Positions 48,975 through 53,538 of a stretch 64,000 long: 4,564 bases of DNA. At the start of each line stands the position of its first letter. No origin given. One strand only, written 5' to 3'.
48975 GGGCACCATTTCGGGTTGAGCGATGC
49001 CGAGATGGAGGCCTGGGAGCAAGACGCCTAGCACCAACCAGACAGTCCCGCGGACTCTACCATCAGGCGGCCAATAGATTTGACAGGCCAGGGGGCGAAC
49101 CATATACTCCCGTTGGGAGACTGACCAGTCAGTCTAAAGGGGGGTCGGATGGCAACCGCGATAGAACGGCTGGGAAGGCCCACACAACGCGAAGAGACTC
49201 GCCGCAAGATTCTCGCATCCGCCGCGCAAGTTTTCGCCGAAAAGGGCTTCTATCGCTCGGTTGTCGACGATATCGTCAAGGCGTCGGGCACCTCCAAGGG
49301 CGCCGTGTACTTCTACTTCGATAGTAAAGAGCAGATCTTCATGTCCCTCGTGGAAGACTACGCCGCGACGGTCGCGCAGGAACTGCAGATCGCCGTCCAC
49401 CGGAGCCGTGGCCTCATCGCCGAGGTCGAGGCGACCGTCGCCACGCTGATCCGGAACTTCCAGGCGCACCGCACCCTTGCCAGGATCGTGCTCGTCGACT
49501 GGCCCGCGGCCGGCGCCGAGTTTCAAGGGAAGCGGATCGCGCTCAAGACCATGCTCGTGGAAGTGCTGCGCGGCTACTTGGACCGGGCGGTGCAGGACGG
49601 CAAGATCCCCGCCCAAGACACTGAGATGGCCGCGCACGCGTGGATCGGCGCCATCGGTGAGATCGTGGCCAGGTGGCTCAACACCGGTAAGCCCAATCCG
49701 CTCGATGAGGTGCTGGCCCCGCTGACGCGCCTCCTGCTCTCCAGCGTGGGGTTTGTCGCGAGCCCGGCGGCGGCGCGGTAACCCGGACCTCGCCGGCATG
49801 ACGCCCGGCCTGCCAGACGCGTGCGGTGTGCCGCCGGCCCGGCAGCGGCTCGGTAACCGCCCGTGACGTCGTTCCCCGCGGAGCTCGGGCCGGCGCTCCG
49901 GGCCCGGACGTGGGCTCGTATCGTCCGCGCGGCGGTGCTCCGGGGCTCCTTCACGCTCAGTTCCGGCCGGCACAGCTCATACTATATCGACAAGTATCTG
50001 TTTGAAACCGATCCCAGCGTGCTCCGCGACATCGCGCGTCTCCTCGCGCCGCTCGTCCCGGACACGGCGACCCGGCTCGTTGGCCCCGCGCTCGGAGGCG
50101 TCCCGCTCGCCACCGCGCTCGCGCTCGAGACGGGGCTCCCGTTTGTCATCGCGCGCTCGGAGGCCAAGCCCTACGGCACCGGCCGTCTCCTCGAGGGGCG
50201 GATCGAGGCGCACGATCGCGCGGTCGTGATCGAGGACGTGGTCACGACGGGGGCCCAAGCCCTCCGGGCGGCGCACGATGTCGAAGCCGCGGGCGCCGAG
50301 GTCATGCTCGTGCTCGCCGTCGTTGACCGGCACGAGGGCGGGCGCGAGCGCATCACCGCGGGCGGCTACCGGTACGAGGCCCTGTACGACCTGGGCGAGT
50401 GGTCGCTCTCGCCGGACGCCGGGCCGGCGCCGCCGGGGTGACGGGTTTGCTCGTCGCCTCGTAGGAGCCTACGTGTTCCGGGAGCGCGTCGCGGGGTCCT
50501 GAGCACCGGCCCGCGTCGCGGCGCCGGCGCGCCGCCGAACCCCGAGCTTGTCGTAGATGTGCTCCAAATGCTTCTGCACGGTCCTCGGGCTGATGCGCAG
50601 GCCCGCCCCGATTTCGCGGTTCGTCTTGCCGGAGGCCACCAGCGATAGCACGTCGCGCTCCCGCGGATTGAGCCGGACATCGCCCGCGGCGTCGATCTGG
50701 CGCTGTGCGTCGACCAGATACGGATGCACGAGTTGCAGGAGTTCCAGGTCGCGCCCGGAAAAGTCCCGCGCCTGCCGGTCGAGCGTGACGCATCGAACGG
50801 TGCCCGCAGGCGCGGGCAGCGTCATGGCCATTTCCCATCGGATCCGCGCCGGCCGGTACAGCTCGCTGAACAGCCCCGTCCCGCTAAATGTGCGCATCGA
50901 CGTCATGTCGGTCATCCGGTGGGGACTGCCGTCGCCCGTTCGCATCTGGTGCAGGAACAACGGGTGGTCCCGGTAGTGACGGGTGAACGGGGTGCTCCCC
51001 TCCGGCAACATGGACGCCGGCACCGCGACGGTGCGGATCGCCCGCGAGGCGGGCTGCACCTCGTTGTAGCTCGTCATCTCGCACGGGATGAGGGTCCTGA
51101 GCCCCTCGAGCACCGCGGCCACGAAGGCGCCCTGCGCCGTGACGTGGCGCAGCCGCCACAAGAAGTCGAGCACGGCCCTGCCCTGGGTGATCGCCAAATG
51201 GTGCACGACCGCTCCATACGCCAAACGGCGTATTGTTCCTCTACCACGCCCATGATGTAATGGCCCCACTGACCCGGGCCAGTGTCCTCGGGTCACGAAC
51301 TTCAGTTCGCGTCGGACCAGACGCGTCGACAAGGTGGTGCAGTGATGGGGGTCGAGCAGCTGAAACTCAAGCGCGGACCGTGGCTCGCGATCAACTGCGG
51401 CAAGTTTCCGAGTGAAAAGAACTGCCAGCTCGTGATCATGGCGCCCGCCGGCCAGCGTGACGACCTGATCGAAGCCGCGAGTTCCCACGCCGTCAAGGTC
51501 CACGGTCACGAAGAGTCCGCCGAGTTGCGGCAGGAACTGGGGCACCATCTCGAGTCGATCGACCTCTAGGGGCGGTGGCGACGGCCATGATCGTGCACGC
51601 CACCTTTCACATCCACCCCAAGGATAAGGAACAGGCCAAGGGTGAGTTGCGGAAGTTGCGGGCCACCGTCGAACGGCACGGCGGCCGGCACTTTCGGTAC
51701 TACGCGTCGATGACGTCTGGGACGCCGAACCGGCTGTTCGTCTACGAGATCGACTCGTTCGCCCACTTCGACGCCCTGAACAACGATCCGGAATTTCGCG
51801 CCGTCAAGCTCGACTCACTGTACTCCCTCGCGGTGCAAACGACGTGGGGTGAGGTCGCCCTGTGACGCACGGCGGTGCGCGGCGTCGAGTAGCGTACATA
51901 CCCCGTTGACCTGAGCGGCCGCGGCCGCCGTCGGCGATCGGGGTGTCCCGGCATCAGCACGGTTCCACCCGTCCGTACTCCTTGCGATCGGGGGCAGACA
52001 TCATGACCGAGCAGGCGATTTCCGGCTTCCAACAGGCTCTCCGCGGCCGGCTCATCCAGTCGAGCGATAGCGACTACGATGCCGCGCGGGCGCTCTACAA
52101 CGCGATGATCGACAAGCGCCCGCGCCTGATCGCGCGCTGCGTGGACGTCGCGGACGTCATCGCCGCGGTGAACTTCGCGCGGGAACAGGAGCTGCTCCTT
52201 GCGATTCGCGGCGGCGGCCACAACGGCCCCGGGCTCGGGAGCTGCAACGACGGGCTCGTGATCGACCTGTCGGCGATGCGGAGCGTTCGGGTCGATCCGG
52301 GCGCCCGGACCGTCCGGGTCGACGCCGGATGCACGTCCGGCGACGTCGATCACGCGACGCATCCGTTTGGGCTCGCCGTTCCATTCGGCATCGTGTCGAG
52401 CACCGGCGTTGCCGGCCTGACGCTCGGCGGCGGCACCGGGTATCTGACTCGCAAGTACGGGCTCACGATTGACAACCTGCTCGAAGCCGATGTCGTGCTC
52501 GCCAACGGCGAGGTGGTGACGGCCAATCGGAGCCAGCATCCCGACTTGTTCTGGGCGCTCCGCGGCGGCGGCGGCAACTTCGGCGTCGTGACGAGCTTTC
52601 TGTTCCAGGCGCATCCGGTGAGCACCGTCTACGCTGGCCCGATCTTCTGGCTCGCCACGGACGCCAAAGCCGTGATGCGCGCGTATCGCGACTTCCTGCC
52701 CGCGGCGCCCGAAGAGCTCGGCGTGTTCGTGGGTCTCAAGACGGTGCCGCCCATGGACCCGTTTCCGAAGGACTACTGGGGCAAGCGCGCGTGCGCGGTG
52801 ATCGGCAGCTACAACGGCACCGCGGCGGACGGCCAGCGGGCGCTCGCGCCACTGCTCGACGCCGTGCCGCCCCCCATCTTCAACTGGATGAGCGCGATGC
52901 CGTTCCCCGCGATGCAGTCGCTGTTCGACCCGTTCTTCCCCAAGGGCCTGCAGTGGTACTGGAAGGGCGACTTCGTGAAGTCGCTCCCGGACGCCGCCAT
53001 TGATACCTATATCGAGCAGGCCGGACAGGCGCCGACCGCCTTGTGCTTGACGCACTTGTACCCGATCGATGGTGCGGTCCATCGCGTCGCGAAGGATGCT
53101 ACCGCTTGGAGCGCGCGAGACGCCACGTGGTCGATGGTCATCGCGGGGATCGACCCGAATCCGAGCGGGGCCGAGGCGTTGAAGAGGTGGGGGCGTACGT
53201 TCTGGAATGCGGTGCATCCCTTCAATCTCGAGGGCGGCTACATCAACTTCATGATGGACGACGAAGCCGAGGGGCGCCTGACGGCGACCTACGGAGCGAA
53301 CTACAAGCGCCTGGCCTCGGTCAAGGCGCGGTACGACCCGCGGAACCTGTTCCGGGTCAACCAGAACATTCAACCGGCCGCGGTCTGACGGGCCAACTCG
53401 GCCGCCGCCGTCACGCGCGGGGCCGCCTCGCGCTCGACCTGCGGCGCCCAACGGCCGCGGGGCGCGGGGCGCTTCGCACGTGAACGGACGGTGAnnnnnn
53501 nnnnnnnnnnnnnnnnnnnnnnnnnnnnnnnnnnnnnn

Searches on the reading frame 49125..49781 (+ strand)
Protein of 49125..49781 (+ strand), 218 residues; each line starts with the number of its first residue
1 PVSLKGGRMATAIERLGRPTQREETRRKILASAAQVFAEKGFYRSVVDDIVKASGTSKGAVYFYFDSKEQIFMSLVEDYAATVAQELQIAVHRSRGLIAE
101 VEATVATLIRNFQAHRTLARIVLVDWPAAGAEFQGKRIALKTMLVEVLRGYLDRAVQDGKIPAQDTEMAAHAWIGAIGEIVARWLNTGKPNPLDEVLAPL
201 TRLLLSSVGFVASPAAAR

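Call 47: search_protein_families(library=pfam, proteins=[window:49125-49781:+], max_evalue=0.00001)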
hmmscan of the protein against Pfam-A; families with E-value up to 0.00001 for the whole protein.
window:49125-49781:+ (218 aa): 3 families
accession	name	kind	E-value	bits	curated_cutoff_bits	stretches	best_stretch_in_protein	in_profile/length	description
PF00440.29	TetR_N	-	4.7e-15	55.5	24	1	29-72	1-44/47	Bacterial regulatory proteins, tetR family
PF17932.6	TetR_C_24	-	9.7e-07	29.5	26.4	1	102-206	9-112/114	Tetracyclin repressor-like, C-terminal domain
PF21351.2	TetR_C_41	-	4.3e-06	27.4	27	0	117-204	19-105/108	Tetracyclin repressor-like, C-terminal domain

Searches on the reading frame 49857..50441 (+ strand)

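Call 47: search_protein_families(library=pfam, proteins=[window:49857-50441:+], max_evalue=0.00001)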
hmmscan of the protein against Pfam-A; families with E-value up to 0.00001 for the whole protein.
window:49857-50441:+ (194 aa): 1 family
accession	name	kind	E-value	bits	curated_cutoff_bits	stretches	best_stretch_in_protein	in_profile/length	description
PF00156.33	Pribosyltran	-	4.7e-07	29.7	26.3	1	53-164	9-132/158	Phosphoribosyl transferase domain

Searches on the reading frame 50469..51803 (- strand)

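Call 47: search_protein_families(library=pfam, proteins=[window:50469-51803:-], max_evalue=0.00001)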
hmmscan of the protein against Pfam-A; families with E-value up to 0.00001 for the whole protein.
window:50469-51803:- (444 aa): 1 family
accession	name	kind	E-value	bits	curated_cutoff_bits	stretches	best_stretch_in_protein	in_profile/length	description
PF00196.25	GerE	-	9.1e-16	57.7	23.5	1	378-431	3-56/57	Bacterial regulatory proteins, luxR family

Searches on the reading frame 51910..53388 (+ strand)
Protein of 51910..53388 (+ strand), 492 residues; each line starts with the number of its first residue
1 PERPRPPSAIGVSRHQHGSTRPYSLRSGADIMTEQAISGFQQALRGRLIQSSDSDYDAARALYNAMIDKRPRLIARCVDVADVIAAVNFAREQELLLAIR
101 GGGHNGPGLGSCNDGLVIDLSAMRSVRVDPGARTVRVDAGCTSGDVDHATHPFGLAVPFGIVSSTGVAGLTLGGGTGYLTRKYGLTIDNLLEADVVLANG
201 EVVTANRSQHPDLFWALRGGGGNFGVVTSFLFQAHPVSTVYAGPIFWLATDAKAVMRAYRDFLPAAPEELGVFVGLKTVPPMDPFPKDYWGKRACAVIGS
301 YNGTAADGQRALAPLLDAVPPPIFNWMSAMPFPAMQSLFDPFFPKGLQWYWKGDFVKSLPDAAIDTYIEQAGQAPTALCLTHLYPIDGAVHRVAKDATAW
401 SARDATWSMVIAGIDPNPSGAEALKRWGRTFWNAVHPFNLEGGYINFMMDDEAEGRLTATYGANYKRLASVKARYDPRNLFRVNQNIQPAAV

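Call 47: search_protein_families(library=pfam, proteins=[window:51910-53388:+], max_evalue=0.00001)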
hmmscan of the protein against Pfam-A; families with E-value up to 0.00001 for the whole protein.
window:51910-53388:+ (492 aa): 2 families
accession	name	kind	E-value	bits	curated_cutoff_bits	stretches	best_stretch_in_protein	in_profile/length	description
PF01565.28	FAD_binding_4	-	9.5e-31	106.8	26.4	1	71-205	1-138/139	FAD binding domain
PF08031.17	BBE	-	3.3e-14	53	20.6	1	444-487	2-44/45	Berberine and berberine like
